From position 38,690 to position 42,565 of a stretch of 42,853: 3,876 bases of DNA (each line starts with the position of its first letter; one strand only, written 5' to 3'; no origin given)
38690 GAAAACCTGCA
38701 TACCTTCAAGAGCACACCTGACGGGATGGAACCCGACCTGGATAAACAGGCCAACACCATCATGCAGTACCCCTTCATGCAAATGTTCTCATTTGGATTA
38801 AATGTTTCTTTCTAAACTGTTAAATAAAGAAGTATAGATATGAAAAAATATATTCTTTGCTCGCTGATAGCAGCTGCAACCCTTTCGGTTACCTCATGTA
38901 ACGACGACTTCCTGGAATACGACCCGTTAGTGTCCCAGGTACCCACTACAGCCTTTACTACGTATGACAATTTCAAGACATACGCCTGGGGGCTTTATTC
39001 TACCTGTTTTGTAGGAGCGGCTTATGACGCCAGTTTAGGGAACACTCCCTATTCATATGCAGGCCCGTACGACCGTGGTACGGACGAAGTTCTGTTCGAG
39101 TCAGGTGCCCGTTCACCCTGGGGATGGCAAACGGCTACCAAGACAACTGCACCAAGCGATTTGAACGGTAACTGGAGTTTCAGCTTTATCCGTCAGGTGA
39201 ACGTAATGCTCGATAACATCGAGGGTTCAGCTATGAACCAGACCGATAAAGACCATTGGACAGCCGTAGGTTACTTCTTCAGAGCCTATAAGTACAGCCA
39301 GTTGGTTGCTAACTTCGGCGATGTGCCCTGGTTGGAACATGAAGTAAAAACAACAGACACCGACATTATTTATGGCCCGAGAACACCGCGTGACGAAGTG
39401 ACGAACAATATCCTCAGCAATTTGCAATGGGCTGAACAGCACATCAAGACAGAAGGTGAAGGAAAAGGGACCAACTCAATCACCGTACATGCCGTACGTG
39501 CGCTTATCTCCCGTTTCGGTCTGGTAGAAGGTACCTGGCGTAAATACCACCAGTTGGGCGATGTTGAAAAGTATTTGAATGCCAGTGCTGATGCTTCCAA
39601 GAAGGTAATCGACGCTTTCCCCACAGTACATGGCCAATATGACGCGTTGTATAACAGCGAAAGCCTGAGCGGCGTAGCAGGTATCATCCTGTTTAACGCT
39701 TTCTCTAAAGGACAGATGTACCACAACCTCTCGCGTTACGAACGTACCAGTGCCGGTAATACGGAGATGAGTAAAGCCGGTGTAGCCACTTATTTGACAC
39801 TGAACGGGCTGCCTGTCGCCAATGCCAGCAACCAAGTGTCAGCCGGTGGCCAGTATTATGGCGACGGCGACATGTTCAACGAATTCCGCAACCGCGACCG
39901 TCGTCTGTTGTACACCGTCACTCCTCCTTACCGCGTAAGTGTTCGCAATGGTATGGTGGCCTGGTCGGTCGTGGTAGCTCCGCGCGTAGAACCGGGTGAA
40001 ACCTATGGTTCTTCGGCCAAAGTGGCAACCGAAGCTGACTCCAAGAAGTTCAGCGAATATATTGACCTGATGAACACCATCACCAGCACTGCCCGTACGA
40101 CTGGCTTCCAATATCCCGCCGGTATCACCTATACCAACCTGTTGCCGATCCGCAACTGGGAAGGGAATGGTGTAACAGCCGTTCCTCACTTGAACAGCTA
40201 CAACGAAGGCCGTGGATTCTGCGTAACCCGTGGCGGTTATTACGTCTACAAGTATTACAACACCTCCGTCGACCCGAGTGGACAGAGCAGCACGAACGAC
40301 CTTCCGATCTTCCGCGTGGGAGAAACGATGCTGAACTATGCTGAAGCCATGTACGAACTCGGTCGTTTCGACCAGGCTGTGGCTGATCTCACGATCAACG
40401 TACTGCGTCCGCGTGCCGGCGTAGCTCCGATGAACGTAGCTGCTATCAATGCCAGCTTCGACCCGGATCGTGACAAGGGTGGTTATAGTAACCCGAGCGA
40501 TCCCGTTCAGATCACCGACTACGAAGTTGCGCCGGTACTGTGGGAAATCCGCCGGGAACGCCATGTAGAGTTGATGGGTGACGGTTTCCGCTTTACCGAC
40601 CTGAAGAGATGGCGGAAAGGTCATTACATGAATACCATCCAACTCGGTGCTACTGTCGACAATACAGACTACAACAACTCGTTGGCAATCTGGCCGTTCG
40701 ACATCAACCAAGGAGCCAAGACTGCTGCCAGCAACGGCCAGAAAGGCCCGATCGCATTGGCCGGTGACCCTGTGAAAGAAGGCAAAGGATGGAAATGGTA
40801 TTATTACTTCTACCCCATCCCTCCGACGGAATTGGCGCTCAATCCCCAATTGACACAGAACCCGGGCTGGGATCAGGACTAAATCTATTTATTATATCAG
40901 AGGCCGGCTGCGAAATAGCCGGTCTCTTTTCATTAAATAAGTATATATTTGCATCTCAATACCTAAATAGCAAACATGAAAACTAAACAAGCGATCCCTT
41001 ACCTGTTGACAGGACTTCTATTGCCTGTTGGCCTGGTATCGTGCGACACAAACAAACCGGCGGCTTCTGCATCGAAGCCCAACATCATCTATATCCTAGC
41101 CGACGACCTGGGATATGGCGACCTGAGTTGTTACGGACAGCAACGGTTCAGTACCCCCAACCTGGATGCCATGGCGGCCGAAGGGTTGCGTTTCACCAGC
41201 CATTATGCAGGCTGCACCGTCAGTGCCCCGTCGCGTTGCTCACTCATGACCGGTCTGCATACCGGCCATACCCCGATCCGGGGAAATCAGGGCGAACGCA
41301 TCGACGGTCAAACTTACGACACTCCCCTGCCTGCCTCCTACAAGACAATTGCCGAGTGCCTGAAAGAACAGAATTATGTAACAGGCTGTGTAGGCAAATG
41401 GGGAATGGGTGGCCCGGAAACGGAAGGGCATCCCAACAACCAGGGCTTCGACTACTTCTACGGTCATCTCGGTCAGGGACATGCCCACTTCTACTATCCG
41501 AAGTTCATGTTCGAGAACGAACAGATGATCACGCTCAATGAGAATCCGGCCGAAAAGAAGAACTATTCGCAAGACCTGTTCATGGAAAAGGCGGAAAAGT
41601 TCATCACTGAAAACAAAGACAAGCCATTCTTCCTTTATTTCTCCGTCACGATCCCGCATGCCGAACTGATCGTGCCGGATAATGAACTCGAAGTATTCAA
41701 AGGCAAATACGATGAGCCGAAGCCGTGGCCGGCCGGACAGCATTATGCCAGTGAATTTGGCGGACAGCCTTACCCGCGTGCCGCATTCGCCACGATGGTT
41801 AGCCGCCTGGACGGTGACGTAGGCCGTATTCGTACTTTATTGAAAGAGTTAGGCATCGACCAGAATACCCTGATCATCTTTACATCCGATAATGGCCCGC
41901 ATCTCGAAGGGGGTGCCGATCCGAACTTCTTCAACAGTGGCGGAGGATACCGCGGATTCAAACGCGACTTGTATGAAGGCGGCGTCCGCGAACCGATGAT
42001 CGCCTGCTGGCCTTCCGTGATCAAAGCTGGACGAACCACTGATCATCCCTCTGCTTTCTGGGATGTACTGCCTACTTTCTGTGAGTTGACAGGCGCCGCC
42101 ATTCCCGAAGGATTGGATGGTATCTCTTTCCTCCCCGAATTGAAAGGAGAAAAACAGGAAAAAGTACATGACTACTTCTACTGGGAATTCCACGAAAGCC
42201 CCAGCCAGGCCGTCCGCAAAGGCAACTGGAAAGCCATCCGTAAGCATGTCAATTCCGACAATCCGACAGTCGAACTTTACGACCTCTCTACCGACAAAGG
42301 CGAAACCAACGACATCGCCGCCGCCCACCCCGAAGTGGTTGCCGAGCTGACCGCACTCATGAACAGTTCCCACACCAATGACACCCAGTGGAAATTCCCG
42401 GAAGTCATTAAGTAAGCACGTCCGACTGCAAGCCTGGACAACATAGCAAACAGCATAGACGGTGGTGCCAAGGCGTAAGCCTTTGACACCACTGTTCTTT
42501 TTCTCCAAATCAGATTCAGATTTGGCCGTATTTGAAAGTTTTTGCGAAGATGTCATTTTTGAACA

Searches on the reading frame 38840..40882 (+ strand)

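Call 29: search_protein_families(library=pfam, proteins=[window:38840-40882:+], max_evalue=0.0001)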
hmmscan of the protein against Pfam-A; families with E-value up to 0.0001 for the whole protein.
window:38840-40882:+ (680 aa): 2 families
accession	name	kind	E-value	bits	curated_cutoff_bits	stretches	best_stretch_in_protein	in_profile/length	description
PF07980.17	SusD_RagB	-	1.4e-40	140.3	23.1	1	300-677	35-297/297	SusD family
PF14322.12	SusD-like_3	-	3.8e-14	53.8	27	1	101-228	65-191/191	Starch-binding associating with outer membrane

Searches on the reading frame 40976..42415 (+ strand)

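Call 29: search_protein_families(library=pfam, proteins=[window:40976-42415:+], max_evalue=0.0001)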
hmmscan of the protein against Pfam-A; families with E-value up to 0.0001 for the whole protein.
window:40976-42415:+ (479 aa): 3 families
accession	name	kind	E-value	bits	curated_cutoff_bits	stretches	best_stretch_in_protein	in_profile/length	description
PF00884.28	Sulfatase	-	2.1e-58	198.5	25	1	35-374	1-301/301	Sulfatase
PF16347.10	SGSH_C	-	2.2e-17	64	29.3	1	329-462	8-148/154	N-sulphoglucosamine sulphohydrolase, C-terminal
PF01663.27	Phosphodiest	-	2.4e-09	37.7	23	0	59-105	19-66/342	Type I phosphodiesterase / nucleotide pyrophosphatase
